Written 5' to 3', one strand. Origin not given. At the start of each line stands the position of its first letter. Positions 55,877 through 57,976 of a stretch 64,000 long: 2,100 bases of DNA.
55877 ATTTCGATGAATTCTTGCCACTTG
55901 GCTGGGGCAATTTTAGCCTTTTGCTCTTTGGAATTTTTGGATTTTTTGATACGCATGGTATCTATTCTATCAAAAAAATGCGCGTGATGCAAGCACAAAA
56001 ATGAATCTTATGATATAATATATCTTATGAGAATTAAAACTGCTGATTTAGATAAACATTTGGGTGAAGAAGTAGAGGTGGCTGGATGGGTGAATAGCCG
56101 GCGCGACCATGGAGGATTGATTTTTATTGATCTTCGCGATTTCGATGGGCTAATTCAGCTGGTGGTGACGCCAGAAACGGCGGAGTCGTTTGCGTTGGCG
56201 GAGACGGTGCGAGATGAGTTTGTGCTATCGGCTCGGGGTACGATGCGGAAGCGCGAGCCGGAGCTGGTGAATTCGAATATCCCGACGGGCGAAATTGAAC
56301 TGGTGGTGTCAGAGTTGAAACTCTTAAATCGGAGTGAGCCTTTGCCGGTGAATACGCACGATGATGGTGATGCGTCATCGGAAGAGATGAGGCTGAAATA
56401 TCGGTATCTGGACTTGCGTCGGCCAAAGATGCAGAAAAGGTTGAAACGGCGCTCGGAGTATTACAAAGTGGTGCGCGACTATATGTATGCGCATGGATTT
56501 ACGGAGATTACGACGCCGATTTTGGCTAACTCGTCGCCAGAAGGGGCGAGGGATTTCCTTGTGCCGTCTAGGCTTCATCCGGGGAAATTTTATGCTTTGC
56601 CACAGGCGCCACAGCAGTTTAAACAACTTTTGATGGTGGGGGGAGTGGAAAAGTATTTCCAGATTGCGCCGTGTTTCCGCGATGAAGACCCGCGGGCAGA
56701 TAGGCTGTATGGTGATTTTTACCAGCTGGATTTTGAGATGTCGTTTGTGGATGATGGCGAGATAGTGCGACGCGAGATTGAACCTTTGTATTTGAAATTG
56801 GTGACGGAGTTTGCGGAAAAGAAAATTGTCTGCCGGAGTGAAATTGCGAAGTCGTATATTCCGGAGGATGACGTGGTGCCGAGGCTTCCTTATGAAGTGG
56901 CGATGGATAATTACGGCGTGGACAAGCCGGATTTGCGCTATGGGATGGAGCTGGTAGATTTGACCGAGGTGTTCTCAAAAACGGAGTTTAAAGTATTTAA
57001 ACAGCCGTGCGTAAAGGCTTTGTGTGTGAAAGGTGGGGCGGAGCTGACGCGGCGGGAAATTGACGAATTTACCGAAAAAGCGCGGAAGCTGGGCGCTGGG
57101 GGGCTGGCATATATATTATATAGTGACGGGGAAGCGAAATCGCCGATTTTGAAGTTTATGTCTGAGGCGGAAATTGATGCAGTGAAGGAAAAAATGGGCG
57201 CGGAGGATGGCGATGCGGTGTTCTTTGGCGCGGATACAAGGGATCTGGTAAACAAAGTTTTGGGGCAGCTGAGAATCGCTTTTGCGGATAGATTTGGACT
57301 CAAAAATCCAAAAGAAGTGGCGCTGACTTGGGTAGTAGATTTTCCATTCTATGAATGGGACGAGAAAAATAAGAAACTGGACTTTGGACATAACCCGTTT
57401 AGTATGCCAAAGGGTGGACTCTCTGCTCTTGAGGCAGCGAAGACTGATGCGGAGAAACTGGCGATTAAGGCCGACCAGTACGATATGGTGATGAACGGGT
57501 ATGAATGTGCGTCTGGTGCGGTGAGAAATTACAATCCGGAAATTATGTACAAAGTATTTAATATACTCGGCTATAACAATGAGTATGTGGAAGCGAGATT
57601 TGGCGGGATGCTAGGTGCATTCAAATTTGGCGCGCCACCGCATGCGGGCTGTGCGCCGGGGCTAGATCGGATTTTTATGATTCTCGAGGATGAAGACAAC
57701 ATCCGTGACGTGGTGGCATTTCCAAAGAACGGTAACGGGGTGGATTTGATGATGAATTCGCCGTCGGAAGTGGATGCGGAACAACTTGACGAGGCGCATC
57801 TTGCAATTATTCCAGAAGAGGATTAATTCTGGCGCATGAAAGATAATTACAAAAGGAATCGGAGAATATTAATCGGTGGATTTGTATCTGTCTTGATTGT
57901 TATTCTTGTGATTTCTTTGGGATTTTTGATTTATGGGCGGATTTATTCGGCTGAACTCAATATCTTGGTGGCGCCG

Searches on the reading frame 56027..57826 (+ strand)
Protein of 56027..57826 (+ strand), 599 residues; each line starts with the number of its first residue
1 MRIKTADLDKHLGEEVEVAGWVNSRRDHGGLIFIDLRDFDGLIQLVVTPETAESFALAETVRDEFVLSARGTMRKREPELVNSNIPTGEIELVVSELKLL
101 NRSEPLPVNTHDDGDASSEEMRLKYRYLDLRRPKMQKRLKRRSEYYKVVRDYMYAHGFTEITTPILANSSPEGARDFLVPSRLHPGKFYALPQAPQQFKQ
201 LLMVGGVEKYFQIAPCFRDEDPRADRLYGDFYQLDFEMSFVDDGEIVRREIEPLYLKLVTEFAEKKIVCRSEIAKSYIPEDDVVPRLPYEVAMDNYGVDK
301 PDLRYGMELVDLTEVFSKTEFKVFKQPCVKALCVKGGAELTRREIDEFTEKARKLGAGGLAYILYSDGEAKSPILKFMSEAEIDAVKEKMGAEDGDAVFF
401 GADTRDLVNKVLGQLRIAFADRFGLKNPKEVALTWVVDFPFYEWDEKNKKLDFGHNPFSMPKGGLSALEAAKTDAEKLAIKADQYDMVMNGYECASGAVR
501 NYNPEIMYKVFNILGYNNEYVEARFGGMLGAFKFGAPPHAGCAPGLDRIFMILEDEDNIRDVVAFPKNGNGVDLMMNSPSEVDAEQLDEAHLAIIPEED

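Call 9: search_protein_families(library=ncbifam, proteins=[window:56027-57826:+])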
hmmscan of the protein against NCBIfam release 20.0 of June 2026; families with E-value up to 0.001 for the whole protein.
window:56027-57826:+ (599 aa): 17 families
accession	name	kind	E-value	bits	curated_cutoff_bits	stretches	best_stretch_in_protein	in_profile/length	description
NF001750.0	PRK00476.1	equivalog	1e-225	750.5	443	1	10-595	15-587/590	aspartate--tRNA ligase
TIGR00459.1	aspS_bact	equivalog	1.5e-186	621.2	373.85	1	9-593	12-582/586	aspartate--tRNA ligase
NF009460.0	PRK12820.1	equivalog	1.1e-146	490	1379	1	10-594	32-617/723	bifunctional aspartyl-tRNA synthetase/aspartyl/glutamyl-tRNA amidotransferase subunit C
NF003483.0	PRK05159.1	equivalog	3.4e-64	217.3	353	2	3-300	6-296/438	aspartate--tRNA(Asn) ligase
TIGR00458.1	aspS_nondisc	equivalog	1.1e-61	209.1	368.4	2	4-295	2-286/428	aspartate--tRNA(Asn) ligase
NF001756.1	PRK00484.1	subfamily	5.4e-33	114.4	468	2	9-261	47-289/488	lysine--tRNA ligase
TIGR00499.1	lysS_bact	equivalog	3.4e-32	111.7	427.6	2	10-268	50-299/496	lysine--tRNA ligase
NF003037.0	PRK03932.1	equivalog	4e-31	108.5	414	2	3-248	6-249/451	asparagine--tRNA ligase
NF002821.0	PRK02983.1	equivalog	1e-27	96.6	742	1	8-220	654-859/1102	bifunctional lysylphosphatidylglycerol synthetase/lysine--tRNA ligase LysX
TIGR00457.1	asnS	equivalog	1.3e-27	96.7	342.6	1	8-246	11-249/455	asparagine--tRNA ligase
NF009101.0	PRK12445.1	subfamily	5.5e-24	84.6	1026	1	11-260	63-303/505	lysine--tRNA ligase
TIGR00462.1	genX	equivalog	2.8e-11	43.4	286.9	2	139-222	1-88/304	EF-P lysine aminoacylase EpmA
NF006828.0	PRK09350.1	equivalog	1.2e-10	41.2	264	1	527-567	282-322/325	elongation factor P--(R)-beta-lysine ligase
NF005052.0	PRK06462.1-1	equivalog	3.7e-10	39.4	368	1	122-248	32-160/353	asparagine synthetase A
NF005054.0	PRK06462.1-4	equivalog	5.7e-08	32.2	309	1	123-299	9-192/318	asparagine synthetase A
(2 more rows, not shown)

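Call 11: find_homologous_proteins(query=window:56027-57826:+, max_evalue=1e-100)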
Query window:56027-57826:+ (599 aa): 8000 proteins with E <= 1e-100 among 8000 candidates; the best 120 are listed.
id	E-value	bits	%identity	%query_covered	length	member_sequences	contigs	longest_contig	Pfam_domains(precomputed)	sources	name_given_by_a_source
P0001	0.0e+0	1367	100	100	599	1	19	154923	PF01336.32,PF02938.20,PF00152.26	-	-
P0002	0.0e+0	1364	100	100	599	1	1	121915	PF01336.32,PF02938.20,PF00152.26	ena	-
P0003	0.0e+0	1361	100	100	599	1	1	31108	PF01336.32,PF02938.20,PF00152.26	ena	-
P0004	0.0e+0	1343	98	100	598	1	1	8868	PF01336.32,PF02938.20,PF00152.26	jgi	-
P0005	0.0e+0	1298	94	100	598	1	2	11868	PF01336.32,PF02938.20,PF00152.26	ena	-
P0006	0.0e+0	1283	94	99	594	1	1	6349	PF01336.32,PF02938.20,PF00152.26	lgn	-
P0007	0.0e+0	1273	92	100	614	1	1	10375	PF01336.32,PF02938.20,PF00152.26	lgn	-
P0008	0.0e+0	1272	91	100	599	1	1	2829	PF01336.32,PF02938.20,PF00152.26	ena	-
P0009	0.0e+0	1267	91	100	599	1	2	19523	PF01336.32,PF02938.20,PF00152.26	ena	-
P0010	0.0e+0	1262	91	100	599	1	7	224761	PF01336.32,PF02938.20,PF00152.26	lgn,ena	-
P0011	0.0e+0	1261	91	100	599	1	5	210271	PF01336.32,PF02938.20,PF00152.26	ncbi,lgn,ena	-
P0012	0.0e+0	1260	92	100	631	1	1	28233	PF01336.32,PF02938.20,PF00152.26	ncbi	-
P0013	0.0e+0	1260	91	100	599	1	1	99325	PF01336.32,PF02938.20,PF00152.26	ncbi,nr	ncbi:aspartate--tRNA ligase [Candidatus Saccharibacteria bacterium]|nr:aspartate--tRNA ligase [Candi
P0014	0.0e+0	1259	92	100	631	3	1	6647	PF01336.32,PF02938.20,PF00152.26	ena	-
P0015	0.0e+0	1259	90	100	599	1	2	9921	PF01336.32,PF02938.20,PF00152.26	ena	-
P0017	0.0e+0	1257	90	100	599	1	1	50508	PF01336.32,PF02938.20,PF00152.26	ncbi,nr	ncbi:MAG: aspartate--tRNA ligase [Candidatus Saccharibacteria bacterium]|nr:aspartate--tRNA ligase [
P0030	0.0e+0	1238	90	100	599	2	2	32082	PF01336.32,PF02938.20,PF00152.26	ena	-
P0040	0.0e+0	1229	89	100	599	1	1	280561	PF01336.32,PF02938.20,PF00152.26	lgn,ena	-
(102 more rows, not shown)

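Call 13: find_encoding_contigs(protein=P0001, flank=3000, max_places=10)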
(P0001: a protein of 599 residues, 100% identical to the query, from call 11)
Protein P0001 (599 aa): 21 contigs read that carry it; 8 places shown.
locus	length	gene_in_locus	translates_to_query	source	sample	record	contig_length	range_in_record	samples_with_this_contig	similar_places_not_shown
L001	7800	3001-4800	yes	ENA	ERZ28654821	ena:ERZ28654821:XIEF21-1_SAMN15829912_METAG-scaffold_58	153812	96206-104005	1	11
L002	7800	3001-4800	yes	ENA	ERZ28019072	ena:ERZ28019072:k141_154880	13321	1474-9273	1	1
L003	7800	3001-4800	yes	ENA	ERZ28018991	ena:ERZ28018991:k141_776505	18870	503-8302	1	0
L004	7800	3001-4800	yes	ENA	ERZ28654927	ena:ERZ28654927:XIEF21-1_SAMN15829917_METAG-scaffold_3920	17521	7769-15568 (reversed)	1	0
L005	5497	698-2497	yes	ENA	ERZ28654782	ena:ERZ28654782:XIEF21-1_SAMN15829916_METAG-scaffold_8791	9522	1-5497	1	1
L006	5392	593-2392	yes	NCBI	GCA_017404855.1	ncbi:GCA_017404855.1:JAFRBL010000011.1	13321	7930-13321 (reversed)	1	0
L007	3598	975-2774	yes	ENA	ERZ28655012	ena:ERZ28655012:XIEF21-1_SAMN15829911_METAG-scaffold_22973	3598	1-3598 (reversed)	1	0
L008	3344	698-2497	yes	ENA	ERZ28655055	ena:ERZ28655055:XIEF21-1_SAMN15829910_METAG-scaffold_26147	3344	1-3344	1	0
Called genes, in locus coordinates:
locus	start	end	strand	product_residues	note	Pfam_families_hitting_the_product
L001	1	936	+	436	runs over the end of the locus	PF01832:Glucosaminidase (weak)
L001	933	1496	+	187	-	-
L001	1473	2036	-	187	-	PF00571:CBS (weak)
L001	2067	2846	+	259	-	PF13462:Thioredoxin_4, PF01323:DSBA (weak)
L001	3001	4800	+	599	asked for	PF01336:tRNA_anti-codon, PF00152:tRNA-synt_2, PF02938:GAD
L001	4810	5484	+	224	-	-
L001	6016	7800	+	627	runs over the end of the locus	PF06480:FtsH_ext (faint), PF06068:TIP49 (weak), PF00004:AAA, PF17862:AAA_lid_3, PF01434:Peptidase_M41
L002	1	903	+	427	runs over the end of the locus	PF01832:Glucosaminidase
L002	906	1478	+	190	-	-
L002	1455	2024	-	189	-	PF00571:CBS (weak)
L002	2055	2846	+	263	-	PF13462:Thioredoxin_4, PF01323:DSBA (weak)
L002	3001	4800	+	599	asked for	PF01336:tRNA_anti-codon, PF00152:tRNA-synt_2, PF02938:GAD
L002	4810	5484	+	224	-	-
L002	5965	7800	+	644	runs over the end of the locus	PF06480:FtsH_ext (faint), PF06068:TIP49 (weak), PF00004:AAA, PF17862:AAA_lid_3, PF01434:Peptidase_M41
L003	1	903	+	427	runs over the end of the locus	PF01832:Glucosaminidase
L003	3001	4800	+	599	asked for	PF01336:tRNA_anti-codon, PF00152:tRNA-synt_2, PF02938:GAD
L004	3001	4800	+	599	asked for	PF01336:tRNA_anti-codon, PF00152:tRNA-synt_2, PF02938:GAD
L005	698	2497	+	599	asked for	PF01336:tRNA_anti-codon, PF00152:tRNA-synt_2, PF02938:GAD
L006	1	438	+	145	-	PF13462:Thioredoxin_4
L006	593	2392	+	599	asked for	PF01336:tRNA_anti-codon, PF00152:tRNA-synt_2, PF02938:GAD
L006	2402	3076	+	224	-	-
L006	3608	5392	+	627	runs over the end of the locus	PF06480:FtsH_ext (faint), PF06068:TIP49 (weak), PF00004:AAA, PF17862:AAA_lid_3, PF01434:Peptidase_M41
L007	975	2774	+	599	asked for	PF01336:tRNA_anti-codon, PF00152:tRNA-synt_2, PF02938:GAD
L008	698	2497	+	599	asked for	PF01336:tRNA_anti-codon, PF00152:tRNA-synt_2, PF02938:GAD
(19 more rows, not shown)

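Call 14: find_encoding_contigs(protein=P0005, flank=3000, max_places=4)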
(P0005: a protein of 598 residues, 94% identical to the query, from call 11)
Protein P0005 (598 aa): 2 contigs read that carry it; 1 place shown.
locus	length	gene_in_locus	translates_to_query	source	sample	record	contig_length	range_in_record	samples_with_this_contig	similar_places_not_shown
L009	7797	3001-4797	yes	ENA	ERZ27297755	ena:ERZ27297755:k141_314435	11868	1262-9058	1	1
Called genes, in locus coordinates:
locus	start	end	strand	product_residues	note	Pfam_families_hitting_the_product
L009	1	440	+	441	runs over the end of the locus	PF01832:Glucosaminidase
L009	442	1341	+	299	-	-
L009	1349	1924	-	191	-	PF00571:CBS (faint)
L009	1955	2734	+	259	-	PF13462:Thioredoxin_4, PF01323:DSBA (faint)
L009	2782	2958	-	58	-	-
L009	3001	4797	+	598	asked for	PF01336:tRNA_anti-codon, PF00152:tRNA-synt_2, PF02938:GAD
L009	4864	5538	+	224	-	PF08308:PEGA (weak)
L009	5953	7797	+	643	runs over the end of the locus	PF06068:TIP49 (weak), PF00004:AAA, PF17862:AAA_lid_3, PF01434:Peptidase_M41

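Call 15: find_encoding_contigs(protein=P0010, flank=3000, max_places=4)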
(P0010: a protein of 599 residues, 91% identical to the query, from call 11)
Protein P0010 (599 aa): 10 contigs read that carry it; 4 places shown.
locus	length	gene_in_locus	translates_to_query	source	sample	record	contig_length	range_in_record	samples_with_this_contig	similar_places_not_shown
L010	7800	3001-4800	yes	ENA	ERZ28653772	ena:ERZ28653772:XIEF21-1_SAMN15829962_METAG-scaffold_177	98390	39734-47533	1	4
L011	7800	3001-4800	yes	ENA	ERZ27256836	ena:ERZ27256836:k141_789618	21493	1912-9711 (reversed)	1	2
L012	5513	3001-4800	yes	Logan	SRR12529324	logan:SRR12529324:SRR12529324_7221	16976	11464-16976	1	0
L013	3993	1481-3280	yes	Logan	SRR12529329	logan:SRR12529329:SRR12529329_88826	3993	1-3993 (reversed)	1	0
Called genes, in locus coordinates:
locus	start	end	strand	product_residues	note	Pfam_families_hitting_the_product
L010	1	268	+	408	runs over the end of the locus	PF01832:Glucosaminidase (weak)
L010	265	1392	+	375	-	-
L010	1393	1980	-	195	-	PF00571:CBS (faint)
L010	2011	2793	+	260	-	PF13462:Thioredoxin_4, PF01323:DSBA (weak)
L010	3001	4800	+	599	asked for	PF01336:tRNA_anti-codon, PF00152:tRNA-synt_2, PF02938:GAD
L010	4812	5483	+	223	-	-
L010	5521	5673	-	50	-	-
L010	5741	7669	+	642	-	PF06068:TIP49 (faint), PF00004:AAA, PF17862:AAA_lid_3, PF01434:Peptidase_M41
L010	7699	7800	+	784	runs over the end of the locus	PF17900:Peptidase_M1_N, PF01433:Peptidase_M1, PF11838:ERAP1_C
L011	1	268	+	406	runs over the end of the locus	PF01832:Glucosaminidase (weak)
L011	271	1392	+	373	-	-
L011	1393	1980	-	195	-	PF00571:CBS (faint)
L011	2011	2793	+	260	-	PF13462:Thioredoxin_4, PF01323:DSBA (weak)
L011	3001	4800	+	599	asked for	PF01336:tRNA_anti-codon, PF00152:tRNA-synt_2, PF02938:GAD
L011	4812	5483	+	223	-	-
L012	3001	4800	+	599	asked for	PF01336:tRNA_anti-codon, PF00152:tRNA-synt_2, PF02938:GAD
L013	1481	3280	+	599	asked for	PF01336:tRNA_anti-codon, PF00152:tRNA-synt_2, PF02938:GAD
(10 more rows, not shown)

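Call 16: find_encoding_contigs(protein=P0040, flank=3000, max_places=3)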
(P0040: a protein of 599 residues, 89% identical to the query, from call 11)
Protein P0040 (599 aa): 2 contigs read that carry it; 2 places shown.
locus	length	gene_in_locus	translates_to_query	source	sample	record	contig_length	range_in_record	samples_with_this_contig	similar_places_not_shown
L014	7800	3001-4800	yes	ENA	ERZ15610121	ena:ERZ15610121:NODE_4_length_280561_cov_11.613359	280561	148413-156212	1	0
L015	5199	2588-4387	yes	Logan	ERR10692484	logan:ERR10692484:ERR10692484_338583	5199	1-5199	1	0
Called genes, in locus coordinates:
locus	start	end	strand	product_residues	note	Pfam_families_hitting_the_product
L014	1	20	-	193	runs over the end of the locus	PF00571:CBS (faint)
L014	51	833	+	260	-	PF13462:Thioredoxin_4, PF01323:DSBA (faint)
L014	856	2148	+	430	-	PF01832:Glucosaminidase (weak)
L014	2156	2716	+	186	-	-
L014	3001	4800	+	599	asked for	PF01336:tRNA_anti-codon, PF00152:tRNA-synt_2, PF02938:GAD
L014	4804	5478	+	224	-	PF08308:PEGA (weak)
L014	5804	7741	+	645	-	PF06068:TIP49 (weak), PF00004:AAA, PF17862:AAA_lid_3, PF01434:Peptidase_M41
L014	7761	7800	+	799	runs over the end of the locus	PF17900:Peptidase_M1_N, PF01433:Peptidase_M1, PF11838:ERAP1_C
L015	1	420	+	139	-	?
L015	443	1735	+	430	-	PF01832:Glucosaminidase (weak)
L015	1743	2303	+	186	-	-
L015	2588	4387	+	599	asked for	PF01336:tRNA_anti-codon, PF00152:tRNA-synt_2, PF02938:GAD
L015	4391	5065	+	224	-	PF08308:PEGA (weak)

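Call 23: find_encoding_contigs(protein=P0004, flank=3000, max_places=3)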
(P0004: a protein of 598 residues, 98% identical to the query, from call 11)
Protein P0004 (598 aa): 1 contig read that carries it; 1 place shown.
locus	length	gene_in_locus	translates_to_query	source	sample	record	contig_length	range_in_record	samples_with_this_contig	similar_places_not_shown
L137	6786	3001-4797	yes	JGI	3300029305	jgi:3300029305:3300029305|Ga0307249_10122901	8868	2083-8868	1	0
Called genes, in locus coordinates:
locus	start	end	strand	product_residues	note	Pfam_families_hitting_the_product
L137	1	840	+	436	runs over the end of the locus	PF01832:Glucosaminidase (weak)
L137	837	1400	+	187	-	-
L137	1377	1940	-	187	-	PF00571:CBS (weak)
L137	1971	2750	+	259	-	PF13462:Thioredoxin_4, PF01323:DSBA (weak)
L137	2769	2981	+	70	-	-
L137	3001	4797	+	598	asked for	PF01336:tRNA_anti-codon, PF00152:tRNA-synt_2, PF02938:GAD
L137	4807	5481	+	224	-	-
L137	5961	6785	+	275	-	?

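Call 24: find_encoding_contigs(protein=P0006, flank=3000, max_places=3)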
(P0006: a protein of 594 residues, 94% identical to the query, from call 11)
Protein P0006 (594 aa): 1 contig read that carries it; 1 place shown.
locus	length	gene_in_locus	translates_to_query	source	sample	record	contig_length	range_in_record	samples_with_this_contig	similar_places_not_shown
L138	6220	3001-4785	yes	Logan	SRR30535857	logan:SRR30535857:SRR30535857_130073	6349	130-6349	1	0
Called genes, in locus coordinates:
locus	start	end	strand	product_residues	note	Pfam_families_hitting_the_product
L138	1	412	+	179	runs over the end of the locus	?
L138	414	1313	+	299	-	-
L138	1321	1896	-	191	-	PF00571:CBS (weak)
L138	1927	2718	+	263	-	PF01323:DSBA (faint), PF13462:Thioredoxin_4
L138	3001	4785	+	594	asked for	PF01336:tRNA_anti-codon, PF00152:tRNA-synt_2, PF02938:GAD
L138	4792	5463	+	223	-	PF01936:NYN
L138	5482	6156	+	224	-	PF08308:PEGA (faint)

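Call 25: find_encoding_contigs(protein=P0007, flank=3000, max_places=3)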
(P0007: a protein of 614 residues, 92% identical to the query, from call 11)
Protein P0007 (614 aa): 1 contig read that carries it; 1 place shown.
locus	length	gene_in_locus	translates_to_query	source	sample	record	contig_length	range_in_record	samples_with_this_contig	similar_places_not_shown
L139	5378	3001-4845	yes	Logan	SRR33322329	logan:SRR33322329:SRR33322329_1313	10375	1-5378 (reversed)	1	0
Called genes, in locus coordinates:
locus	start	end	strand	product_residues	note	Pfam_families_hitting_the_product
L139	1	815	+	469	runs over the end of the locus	PF01832:Glucosaminidase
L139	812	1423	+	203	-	-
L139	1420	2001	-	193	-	PF00571:CBS (faint)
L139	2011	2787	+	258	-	PF13462:Thioredoxin_4, PF01323:DSBA (faint)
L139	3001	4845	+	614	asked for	PF01336:tRNA_anti-codon, PF00152:tRNA-synt_2, PF02938:GAD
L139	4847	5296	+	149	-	-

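Call 27: find_encoding_contigs(protein=P0012, flank=3000, max_places=3)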
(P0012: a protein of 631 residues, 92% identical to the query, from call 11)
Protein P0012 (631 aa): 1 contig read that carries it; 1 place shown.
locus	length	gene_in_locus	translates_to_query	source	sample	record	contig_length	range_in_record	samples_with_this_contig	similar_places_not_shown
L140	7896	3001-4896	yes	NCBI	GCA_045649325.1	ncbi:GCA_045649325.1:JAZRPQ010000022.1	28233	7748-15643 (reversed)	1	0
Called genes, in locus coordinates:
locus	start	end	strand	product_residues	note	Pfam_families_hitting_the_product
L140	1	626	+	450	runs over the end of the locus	PF01832:Glucosaminidase (weak)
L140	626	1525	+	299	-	-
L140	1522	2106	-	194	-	PF00571:CBS (faint)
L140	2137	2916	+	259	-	PF13462:Thioredoxin_4, PF01323:DSBA (faint)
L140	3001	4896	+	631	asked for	PF01336:tRNA_anti-codon, PF00152:tRNA-synt_2, PF02938:GAD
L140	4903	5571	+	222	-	PF01936:NYN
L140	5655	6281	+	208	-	-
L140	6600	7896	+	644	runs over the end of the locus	PF06068:TIP49 (weak), PF00004:AAA, PF17862:AAA_lid_3, PF01434:Peptidase_M41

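Call 28: find_encoding_contigs(protein=P0009, flank=3000, max_places=3)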
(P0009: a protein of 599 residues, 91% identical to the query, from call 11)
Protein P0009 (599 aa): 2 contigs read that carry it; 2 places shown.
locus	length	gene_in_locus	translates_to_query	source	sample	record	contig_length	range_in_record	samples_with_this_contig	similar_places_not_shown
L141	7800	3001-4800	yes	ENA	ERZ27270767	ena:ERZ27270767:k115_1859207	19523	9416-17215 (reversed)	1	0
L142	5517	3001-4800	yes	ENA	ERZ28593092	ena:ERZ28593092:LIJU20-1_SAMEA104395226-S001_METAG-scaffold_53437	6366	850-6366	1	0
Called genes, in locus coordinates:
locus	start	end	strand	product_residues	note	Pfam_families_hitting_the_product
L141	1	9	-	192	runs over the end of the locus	PF00571:CBS (faint)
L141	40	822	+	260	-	PF13462:Thioredoxin_4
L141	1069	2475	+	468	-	PF18013:Phage_lysozyme2, PF13529:Peptidase_C39_2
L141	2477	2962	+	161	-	-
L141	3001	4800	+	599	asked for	PF01336:tRNA_anti-codon, PF00152:tRNA-synt_2, PF02938:GAD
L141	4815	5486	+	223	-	PF08308:PEGA (weak)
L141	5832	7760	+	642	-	PF06068:TIP49 (weak), PF00004:AAA, PF17862:AAA_lid_3, PF01434:Peptidase_M41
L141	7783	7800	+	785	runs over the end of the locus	PF17900:Peptidase_M1_N, PF01433:Peptidase_M1, PF11838:ERAP1_C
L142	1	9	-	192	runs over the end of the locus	PF00571:CBS (faint)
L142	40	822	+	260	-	PF13462:Thioredoxin_4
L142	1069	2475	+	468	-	PF18013:Phage_lysozyme2, PF13529:Peptidase_C39_2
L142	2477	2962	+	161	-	-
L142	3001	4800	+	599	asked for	PF01336:tRNA_anti-codon, PF00152:tRNA-synt_2, PF02938:GAD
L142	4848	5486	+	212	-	PF08308:PEGA (weak)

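Call 34: find_encoding_contigs(protein=P0011, flank=2500, max_places=3)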
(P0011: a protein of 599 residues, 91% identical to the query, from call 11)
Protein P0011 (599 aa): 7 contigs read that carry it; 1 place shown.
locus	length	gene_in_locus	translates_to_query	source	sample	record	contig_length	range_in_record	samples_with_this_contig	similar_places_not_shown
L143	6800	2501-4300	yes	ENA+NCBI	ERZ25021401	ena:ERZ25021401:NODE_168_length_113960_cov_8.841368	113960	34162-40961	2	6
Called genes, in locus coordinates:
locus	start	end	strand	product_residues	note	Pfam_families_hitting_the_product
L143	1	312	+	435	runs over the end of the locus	PF01832:Glucosaminidase (weak), PF01551:Peptidase_M23 (faint)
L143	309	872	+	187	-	-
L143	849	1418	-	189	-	PF00571:CBS (faint)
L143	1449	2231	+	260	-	PF13462:Thioredoxin_4, PF01323:DSBA (weak)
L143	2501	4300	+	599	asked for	PF01336:tRNA_anti-codon, PF00152:tRNA-synt_2, PF02938:GAD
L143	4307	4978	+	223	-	PF01936:NYN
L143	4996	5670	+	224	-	PF13620:CarboxypepD_reg (weak), PF08308:PEGA (weak)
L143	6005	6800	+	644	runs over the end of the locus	PF06480:FtsH_ext (faint), PF06068:TIP49 (weak), PF00004:AAA, PF17862:AAA_lid_3, PF01434:Peptidase_M41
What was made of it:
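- The order aspS, a 224-aa gene, the tRNA cluster, then ftsH is conserved (calls 9, 11, 13-16, 23, 27, 28, 34).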

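Call 35: find_encoding_contigs(protein=P0017, flank=2500, max_places=3)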
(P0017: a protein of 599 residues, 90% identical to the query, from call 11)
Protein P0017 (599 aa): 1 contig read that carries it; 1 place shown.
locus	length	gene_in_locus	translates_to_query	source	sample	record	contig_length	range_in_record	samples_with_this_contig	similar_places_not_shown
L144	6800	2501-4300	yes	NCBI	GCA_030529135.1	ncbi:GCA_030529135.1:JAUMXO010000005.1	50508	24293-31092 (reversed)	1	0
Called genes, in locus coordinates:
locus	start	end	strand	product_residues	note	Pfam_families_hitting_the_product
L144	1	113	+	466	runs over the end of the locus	PF01832:Glucosaminidase, PF05257:CHAP (weak)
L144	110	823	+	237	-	-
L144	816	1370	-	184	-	PF00571:CBS (faint)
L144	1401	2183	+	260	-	PF13462:Thioredoxin_4, PF01323:DSBA (weak)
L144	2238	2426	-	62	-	-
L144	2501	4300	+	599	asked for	PF01336:tRNA_anti-codon, PF00152:tRNA-synt_2, PF02938:GAD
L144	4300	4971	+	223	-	-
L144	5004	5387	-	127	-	-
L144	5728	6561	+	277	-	PF01553:Acyltransferase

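Call 36: find_encoding_contigs(protein=P0030, flank=2500, max_places=3)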
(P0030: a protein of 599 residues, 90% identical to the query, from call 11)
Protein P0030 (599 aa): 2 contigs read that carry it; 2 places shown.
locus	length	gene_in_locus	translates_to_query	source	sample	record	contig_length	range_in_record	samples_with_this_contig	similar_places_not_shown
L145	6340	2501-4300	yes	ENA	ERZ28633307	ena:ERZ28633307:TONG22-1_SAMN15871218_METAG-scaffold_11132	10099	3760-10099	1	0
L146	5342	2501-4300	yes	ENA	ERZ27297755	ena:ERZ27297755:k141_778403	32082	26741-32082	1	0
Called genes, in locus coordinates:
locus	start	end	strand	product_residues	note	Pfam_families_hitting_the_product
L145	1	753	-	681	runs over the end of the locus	PF03176:MMPL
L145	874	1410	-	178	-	-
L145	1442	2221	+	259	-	PF13462:Thioredoxin_4, PF01323:DSBA (weak)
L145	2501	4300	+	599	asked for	PF01336:tRNA_anti-codon, PF00152:tRNA-synt_2, PF02938:GAD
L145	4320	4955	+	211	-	-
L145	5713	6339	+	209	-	?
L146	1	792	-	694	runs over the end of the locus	PF03176:MMPL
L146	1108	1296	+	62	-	-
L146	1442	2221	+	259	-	PF13462:Thioredoxin_4, PF01323:DSBA (weak)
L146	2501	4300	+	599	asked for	PF01336:tRNA_anti-codon, PF00152:tRNA-synt_2, PF02938:GAD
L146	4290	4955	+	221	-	-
